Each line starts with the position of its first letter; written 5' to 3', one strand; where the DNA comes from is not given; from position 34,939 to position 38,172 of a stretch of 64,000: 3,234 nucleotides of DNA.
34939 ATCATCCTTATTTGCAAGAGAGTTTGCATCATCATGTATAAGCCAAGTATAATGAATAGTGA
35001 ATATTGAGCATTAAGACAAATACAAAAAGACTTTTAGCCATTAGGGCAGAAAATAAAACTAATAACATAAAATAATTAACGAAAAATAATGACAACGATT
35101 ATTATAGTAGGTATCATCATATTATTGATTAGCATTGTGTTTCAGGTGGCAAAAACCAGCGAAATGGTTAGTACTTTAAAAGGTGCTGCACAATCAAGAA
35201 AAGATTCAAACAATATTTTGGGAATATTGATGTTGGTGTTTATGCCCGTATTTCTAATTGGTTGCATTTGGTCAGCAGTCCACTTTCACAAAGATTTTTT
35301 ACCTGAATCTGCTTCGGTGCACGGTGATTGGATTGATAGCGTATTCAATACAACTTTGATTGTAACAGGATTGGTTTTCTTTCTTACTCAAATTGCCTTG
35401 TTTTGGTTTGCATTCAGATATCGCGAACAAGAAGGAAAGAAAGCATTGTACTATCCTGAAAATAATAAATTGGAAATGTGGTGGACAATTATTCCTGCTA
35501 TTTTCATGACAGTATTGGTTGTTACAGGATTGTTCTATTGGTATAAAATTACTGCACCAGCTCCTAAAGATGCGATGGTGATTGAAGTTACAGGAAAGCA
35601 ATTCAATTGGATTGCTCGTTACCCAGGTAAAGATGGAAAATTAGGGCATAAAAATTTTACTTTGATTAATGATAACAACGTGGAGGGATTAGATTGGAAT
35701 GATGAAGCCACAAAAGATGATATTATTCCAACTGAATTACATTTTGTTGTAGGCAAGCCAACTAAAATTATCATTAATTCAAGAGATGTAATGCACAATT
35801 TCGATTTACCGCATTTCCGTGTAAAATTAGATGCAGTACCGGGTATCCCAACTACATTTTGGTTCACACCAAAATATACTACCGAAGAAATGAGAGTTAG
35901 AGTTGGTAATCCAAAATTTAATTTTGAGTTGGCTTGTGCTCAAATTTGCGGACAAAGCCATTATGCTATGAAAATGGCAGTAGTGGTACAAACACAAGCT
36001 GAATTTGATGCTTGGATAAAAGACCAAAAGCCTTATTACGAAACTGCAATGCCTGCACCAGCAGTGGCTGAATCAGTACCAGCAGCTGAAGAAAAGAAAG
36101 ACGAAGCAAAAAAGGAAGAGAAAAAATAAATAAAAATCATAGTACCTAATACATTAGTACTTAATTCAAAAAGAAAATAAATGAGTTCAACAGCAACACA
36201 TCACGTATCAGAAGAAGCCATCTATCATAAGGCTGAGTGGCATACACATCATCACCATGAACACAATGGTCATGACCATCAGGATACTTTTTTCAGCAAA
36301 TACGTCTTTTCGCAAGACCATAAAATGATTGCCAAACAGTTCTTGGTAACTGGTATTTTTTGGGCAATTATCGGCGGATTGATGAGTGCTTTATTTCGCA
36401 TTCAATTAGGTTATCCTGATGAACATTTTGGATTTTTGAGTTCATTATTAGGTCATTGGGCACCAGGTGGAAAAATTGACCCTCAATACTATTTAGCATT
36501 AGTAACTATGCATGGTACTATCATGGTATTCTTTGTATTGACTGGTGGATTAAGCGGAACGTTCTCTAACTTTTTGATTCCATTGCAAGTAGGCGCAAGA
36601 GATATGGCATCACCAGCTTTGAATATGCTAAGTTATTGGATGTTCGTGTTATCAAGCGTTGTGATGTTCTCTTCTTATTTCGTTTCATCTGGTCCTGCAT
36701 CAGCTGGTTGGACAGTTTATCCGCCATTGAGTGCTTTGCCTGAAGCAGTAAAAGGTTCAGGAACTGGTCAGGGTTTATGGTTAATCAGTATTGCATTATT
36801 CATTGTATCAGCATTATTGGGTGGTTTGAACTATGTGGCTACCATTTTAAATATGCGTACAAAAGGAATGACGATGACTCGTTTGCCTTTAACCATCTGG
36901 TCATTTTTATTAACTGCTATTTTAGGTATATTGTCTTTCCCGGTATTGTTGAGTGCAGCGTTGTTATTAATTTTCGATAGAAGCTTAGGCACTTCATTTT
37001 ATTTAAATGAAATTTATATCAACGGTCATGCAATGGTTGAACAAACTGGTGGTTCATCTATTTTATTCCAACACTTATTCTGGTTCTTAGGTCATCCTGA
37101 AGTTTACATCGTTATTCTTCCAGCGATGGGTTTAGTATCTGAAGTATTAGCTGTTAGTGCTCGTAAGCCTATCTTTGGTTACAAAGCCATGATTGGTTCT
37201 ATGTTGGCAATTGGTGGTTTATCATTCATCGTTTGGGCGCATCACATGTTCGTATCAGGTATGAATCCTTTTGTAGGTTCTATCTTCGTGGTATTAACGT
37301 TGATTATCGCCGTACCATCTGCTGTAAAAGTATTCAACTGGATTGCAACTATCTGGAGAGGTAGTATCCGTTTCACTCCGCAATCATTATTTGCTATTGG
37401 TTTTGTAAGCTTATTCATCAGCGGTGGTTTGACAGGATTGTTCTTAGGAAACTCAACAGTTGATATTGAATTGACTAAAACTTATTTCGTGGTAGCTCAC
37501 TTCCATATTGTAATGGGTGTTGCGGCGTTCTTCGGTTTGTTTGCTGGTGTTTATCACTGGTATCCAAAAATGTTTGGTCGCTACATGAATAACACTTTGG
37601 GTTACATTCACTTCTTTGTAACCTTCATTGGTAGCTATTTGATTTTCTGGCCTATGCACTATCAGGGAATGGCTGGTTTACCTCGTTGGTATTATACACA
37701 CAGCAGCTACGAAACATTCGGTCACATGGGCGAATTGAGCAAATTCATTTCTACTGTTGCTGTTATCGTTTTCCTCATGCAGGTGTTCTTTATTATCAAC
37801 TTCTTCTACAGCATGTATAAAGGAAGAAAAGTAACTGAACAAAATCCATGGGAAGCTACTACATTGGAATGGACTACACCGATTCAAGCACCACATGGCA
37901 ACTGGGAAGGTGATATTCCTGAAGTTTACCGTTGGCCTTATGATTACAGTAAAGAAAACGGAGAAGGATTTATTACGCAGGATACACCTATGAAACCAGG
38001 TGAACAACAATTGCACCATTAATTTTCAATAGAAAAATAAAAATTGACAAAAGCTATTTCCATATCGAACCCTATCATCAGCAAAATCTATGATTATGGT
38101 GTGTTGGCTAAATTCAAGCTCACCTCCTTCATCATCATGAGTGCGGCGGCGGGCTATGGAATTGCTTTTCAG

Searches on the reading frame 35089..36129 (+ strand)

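Call 11: search_protein_families(library=ncbifam, proteins=[window:35089-36129:+])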
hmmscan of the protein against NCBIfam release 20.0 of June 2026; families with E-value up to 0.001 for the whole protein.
window:35089-36129:+ (346 aa): 5 families
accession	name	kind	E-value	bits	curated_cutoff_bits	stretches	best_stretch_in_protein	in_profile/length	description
TIGR02866.1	CoxB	equivalog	4.9e-35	120.9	147.7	1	81-310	8-201/202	cytochrome c oxidase subunit II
NF050117.1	aa3_CtaC_Actin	exception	4.3e-26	91.6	250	1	48-311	6-243/244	aa3-type cytochrome oxidase subunit II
TIGR01432.1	QOXA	equivalog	7e-07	28.8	240.95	1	88-182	39-135/227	cytochrome aa3 quinol oxidase subunit II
NF007816.0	PRK10525.1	equivalog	1.1e-06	28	511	0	40-180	6-144/318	cytochrome o ubiquinol oxidase subunit II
TIGR01433.1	CyoA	equivalog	0.00012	21.6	266.2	0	216-313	140-225/226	ubiquinol oxidase subunit II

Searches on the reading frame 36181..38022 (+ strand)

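Call 11: search_protein_families(library=ncbifam, proteins=[window:36181-38022:+])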
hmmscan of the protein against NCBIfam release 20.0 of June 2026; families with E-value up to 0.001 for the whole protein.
window:36181-38022:+ (613 aa): 7 families
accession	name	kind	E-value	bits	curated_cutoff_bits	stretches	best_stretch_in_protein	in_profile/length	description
TIGR02891.1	CtaD_CoxA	equivalog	3e-176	587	670.75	1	41-578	1-501/504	cytochrome c oxidase subunit I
NF050116.1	cyt_aa3_Actin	exception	2.2e-135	452.5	880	1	42-576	3-502/522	aa3-type cytochrome oxidase subunit I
TIGR02882.1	QoxB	equivalog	5.9e-118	395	1015.5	1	37-576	40-545/643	cytochrome aa3 quinol oxidase subunit I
TIGR02843.1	CyoB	equivalog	6.1e-111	371.9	1020.35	1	37-584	43-559/646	cytochrome o ubiquinol oxidase subunit I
NF011592.0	PRK15017.1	equivalog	2.4e-91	307.5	1271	1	37-597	37-574/663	cytochrome o ubiquinol oxidase subunit I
NF041075.1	quin_ox_SoxB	equivalog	7.4e-13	48.3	700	1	57-542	3-454/468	proton pump complex quinol oxidase subunit SoxB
TIGR00780.1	ccoN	equivalog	7e-06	25.2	583.15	1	290-540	194-440/474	cytochrome-c oxidase, cbb3-type subunit I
